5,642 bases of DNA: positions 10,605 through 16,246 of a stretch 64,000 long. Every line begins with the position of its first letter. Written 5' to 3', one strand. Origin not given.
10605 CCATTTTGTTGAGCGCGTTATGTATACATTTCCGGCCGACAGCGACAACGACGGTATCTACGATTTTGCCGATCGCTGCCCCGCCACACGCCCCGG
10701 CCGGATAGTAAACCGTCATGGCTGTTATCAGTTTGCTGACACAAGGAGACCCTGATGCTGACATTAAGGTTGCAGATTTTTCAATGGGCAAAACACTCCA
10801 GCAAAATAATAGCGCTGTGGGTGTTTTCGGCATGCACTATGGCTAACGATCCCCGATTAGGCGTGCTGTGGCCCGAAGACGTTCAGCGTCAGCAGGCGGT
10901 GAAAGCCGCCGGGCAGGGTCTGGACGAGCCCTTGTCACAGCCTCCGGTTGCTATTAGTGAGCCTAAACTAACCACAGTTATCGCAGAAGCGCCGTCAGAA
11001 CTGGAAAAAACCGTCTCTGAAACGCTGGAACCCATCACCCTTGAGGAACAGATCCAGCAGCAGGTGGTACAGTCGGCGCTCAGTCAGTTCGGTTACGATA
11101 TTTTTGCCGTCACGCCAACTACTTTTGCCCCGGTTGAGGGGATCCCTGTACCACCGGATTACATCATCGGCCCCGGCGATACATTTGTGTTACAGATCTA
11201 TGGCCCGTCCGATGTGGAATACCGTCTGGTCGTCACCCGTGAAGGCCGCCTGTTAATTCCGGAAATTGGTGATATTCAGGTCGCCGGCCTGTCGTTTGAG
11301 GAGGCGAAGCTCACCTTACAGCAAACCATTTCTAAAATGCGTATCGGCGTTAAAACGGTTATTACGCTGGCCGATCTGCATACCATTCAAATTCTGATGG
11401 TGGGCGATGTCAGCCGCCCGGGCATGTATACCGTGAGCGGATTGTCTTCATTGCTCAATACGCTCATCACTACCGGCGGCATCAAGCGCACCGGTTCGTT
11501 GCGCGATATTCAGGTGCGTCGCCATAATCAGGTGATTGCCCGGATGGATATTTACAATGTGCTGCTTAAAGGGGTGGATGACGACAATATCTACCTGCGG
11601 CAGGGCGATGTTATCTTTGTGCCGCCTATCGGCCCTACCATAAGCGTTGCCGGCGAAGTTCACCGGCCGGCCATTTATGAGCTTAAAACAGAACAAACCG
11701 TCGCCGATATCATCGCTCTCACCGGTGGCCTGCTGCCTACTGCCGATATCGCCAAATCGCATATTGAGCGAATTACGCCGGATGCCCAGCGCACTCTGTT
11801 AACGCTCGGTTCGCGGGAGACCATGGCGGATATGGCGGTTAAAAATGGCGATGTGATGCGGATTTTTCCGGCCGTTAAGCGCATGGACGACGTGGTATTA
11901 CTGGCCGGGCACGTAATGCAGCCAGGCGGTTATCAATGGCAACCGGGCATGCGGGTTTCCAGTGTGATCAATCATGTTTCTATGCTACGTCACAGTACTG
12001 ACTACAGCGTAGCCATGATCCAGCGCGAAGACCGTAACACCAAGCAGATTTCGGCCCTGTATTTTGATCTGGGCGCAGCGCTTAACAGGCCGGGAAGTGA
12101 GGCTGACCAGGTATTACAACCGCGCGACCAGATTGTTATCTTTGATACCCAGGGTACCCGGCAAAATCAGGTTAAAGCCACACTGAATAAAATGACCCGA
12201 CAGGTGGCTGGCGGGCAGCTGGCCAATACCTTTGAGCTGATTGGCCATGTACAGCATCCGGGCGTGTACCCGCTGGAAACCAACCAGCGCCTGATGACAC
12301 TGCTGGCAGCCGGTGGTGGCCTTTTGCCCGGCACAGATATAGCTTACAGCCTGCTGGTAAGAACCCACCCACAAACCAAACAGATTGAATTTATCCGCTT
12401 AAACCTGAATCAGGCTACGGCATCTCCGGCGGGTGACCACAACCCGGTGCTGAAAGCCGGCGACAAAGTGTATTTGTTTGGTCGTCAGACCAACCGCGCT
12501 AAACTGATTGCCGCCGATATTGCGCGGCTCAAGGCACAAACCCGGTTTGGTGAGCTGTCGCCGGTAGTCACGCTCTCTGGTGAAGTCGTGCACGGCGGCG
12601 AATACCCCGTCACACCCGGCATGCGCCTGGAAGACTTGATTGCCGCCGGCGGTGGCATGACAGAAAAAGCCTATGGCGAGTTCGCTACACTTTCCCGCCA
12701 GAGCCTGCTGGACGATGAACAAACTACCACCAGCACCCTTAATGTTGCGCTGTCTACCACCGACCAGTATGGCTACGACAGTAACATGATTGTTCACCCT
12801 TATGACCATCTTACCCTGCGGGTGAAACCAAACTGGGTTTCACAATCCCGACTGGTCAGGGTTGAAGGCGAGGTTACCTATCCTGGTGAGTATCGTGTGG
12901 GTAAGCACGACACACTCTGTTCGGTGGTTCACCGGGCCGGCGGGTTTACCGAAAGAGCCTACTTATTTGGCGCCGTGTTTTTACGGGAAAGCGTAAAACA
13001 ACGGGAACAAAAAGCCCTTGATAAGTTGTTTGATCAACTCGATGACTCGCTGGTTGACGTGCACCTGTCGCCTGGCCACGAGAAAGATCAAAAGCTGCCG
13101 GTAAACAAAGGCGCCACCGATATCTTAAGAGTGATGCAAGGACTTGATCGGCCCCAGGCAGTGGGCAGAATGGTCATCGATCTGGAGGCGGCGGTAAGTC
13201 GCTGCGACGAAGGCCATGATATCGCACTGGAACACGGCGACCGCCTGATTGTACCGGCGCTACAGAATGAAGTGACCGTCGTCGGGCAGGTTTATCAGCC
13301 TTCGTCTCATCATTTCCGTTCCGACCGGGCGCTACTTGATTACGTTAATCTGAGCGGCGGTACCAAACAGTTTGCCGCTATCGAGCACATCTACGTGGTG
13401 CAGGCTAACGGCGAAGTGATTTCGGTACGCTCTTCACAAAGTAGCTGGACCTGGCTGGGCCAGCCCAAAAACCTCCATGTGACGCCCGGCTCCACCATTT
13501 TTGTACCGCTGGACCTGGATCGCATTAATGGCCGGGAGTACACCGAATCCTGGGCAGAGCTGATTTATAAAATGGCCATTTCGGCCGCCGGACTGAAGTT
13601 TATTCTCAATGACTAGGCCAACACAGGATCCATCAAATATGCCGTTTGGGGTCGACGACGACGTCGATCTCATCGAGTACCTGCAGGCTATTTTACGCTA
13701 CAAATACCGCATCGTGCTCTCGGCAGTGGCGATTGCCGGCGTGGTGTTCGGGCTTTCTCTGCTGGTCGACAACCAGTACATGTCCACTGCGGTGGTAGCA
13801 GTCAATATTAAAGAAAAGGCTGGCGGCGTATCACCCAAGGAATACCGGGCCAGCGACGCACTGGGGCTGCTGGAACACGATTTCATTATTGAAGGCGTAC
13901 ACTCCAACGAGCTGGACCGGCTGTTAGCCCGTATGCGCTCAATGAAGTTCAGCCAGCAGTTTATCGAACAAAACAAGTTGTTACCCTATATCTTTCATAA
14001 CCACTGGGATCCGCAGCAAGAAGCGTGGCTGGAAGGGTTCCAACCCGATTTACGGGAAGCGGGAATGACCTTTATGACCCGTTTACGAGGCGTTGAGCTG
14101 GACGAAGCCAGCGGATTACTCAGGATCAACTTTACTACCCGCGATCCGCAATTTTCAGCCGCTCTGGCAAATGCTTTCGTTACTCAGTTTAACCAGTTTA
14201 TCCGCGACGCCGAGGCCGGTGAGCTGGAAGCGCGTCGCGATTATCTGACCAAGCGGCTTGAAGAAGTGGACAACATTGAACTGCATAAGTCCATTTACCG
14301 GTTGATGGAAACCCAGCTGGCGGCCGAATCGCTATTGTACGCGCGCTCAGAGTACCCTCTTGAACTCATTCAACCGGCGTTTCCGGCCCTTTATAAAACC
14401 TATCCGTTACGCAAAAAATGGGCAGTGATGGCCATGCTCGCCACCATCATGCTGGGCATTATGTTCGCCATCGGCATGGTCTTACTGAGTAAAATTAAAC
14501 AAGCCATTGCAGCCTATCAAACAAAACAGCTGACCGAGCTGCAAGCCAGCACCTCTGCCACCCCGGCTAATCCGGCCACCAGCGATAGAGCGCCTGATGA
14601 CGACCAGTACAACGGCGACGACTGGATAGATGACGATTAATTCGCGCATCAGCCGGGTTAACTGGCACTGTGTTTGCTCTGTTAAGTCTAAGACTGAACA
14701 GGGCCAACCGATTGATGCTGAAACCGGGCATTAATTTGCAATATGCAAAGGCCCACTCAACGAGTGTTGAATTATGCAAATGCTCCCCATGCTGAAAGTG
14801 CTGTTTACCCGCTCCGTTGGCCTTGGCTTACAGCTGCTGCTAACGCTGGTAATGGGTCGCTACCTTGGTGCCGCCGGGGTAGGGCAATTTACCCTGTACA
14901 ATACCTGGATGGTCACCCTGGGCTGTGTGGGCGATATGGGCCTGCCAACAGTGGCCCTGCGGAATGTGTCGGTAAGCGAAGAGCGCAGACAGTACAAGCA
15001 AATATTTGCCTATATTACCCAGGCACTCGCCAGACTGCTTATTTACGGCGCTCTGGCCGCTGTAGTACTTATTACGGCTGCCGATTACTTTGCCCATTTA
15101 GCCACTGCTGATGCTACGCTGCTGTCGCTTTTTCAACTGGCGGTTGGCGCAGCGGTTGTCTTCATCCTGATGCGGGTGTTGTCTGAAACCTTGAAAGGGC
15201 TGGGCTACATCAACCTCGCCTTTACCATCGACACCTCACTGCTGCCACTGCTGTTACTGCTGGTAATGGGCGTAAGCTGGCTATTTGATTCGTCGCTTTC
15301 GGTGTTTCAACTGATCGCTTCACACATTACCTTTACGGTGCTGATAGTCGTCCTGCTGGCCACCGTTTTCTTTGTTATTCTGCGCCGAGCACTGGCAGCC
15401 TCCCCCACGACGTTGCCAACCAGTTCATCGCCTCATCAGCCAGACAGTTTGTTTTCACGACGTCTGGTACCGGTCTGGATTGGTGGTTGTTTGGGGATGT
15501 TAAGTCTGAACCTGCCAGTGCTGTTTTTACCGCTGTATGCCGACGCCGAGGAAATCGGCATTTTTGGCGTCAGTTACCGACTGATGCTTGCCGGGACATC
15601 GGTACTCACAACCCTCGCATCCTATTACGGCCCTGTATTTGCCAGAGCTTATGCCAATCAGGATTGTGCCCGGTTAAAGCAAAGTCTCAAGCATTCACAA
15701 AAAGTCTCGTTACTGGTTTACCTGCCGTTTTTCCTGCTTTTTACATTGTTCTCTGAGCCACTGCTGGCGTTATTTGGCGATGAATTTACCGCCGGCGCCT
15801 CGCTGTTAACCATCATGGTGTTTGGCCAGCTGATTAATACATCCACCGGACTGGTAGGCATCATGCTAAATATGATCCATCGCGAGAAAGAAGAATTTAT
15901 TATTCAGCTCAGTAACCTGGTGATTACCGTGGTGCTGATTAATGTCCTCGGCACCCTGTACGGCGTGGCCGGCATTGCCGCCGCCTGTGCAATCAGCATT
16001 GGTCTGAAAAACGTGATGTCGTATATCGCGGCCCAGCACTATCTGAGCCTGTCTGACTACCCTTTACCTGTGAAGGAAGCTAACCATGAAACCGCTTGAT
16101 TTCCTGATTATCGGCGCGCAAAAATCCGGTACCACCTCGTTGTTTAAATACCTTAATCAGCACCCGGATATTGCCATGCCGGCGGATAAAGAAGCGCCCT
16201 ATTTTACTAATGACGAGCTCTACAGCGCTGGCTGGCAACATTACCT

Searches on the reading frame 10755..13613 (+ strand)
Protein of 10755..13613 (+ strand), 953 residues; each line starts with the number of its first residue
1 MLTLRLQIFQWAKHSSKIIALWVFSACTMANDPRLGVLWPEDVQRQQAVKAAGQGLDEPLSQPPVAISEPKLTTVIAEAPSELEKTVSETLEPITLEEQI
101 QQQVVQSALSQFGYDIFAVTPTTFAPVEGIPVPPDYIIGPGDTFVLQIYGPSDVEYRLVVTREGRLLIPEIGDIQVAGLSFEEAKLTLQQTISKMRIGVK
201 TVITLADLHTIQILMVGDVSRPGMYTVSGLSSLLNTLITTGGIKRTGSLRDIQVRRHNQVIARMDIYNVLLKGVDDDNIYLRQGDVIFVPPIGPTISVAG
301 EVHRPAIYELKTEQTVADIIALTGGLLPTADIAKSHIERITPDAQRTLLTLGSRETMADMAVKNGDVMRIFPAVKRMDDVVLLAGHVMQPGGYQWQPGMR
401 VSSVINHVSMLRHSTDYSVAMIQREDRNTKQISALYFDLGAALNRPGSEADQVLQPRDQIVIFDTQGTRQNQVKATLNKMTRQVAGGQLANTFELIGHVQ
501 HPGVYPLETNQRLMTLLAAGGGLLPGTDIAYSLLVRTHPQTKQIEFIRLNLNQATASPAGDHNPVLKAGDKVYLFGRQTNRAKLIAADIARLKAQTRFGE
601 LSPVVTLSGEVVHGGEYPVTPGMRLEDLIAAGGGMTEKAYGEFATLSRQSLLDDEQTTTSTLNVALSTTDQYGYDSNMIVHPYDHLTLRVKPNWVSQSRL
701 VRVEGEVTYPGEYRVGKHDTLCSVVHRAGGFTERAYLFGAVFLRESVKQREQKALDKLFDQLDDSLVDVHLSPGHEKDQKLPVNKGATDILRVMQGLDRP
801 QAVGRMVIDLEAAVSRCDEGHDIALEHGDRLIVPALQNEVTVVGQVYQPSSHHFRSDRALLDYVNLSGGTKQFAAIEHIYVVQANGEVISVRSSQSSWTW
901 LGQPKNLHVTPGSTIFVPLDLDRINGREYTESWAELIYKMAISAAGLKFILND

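Call 12: search_protein_families(library=pfam, proteins=[window:10755-13613:+], max_evalue=0.001)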
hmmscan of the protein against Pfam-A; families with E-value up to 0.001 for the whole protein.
window:10755-13613:+ (953 aa): 3 families
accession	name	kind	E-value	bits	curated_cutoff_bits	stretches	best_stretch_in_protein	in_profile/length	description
PF10531.15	SLBB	-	3.3e-42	142.6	27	2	604-649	1-46/55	SLBB domain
PF22461.2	SLBB_2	-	1.1e-26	93.2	27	1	214-289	4-79/79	SLBB domain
PF02563.21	Poly_export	-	3.4e-14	53.2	28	1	131-195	2-66/77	Polysaccharide biosynthesis/export protein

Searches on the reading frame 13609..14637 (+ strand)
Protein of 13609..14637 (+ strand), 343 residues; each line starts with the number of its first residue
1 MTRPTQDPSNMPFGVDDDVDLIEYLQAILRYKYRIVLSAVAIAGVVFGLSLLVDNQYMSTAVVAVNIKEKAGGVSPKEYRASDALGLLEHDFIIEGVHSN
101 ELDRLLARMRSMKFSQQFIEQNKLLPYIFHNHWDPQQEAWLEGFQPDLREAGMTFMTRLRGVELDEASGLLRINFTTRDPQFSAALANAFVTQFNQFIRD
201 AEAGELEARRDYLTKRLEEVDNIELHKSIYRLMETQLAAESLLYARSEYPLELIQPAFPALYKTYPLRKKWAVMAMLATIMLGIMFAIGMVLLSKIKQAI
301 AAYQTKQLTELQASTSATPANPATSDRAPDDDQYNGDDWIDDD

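Call 12: search_protein_families(library=pfam, proteins=[window:13609-14637:+], max_evalue=0.001)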
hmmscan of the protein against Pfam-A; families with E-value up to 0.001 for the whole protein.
window:13609-14637:+ (343 aa): 1 family
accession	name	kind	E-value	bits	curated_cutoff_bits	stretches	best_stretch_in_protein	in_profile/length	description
PF02706.20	Wzz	-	1e-05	26.2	25.5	1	17-71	1-55/91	Chain length determinant protein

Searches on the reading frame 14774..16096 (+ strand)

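Call 12: search_protein_families(library=pfam, proteins=[window:14774-16096:+], max_evalue=0.001)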
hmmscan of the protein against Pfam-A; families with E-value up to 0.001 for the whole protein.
window:14774-16096:+ (441 aa): 2 families
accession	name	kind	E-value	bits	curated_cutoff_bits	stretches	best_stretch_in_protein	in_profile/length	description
PF01943.22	Polysacc_synt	-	4.7e-08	33.2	28.2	1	17-291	16-272/274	Polysaccharide biosynthesis protein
PF01554.23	MatE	-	4.4e-06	26.9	24.9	1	238-388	6-158/161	MatE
